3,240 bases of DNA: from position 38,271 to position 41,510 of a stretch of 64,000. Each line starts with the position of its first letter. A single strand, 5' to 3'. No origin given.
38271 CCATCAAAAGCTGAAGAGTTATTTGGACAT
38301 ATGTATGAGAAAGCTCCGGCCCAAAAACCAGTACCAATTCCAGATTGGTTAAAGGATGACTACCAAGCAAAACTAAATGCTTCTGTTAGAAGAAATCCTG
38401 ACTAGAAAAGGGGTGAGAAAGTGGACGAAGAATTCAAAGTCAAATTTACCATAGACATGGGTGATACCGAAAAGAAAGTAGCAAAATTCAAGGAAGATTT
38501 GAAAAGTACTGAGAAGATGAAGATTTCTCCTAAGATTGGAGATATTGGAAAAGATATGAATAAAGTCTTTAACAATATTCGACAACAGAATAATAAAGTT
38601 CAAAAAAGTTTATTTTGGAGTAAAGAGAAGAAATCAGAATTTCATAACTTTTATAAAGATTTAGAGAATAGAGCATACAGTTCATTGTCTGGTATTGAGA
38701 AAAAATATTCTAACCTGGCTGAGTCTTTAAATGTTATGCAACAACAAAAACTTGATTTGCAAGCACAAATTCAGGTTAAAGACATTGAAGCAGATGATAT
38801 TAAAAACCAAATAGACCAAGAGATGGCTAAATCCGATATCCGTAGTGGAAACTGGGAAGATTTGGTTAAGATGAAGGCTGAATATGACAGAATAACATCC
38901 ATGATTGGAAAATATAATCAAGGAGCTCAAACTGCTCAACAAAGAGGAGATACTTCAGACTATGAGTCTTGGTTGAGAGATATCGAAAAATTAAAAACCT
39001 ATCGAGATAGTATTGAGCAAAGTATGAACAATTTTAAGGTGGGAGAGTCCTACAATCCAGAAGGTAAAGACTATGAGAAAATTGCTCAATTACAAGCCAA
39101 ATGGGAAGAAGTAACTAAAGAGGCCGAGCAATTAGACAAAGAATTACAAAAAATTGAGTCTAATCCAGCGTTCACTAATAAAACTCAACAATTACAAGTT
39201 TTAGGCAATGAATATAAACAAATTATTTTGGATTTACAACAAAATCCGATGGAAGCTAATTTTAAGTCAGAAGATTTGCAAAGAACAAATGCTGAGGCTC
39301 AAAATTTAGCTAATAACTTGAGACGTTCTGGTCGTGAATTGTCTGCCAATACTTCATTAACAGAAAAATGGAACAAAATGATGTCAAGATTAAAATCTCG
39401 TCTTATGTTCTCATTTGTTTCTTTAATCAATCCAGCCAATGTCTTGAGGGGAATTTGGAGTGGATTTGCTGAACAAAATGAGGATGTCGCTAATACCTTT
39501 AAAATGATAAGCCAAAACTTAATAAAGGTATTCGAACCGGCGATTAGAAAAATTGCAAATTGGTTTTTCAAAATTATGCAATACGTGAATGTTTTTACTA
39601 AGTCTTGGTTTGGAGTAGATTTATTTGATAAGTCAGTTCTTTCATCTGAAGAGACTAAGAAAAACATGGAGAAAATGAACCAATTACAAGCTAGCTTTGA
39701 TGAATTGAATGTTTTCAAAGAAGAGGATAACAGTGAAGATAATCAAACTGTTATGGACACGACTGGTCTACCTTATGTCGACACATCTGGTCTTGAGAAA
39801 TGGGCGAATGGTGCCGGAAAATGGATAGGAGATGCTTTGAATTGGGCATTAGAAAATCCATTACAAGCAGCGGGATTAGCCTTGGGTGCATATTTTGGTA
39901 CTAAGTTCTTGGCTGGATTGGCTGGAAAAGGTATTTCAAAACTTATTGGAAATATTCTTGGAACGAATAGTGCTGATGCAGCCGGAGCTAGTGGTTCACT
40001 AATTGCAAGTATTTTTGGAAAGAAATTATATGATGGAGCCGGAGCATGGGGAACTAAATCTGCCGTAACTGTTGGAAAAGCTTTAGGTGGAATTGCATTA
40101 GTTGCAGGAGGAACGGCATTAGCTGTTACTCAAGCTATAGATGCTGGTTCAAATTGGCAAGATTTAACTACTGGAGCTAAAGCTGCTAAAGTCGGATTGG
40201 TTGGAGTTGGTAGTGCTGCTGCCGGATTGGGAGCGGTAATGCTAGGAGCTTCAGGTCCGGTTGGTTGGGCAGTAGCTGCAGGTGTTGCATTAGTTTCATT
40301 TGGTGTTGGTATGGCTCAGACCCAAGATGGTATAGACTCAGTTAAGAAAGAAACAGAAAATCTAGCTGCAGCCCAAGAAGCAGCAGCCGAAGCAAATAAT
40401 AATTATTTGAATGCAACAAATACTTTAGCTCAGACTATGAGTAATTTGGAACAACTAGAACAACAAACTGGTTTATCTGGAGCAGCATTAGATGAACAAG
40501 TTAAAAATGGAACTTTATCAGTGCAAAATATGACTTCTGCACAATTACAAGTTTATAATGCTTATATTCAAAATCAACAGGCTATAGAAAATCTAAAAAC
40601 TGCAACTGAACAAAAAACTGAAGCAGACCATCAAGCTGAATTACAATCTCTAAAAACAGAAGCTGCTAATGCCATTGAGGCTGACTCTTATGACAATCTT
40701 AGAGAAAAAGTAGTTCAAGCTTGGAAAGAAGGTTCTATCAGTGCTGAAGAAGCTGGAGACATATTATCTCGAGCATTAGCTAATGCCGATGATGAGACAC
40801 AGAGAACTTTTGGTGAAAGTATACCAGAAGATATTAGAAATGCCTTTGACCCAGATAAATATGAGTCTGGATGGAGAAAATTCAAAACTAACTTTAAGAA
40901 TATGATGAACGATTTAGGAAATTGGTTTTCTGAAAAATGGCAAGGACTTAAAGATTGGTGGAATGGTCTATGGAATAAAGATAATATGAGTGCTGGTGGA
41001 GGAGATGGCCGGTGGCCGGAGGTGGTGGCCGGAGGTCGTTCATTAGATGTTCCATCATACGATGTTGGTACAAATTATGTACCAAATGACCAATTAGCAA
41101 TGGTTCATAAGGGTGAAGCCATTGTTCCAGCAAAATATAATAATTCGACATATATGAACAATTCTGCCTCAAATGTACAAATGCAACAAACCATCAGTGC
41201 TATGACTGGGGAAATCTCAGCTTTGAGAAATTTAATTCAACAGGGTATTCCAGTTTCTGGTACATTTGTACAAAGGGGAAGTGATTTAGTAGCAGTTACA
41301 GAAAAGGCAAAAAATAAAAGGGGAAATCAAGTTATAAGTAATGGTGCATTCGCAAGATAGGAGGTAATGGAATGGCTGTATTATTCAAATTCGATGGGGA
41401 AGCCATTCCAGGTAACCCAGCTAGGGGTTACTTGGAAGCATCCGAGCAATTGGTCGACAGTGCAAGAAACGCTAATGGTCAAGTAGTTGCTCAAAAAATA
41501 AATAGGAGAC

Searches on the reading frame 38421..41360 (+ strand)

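Call 48: search_protein_families(library=phrogs, proteins=[window:38421-41360:+], max_evalue=0.00001)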
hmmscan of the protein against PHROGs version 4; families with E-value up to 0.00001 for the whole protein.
window:38421-41360:+ (979 aa): 1 family
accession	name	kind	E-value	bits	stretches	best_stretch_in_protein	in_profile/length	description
phrog_25966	-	tail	3.5e-09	35.7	1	864-937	1544-1616/1651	tail length tape measure protein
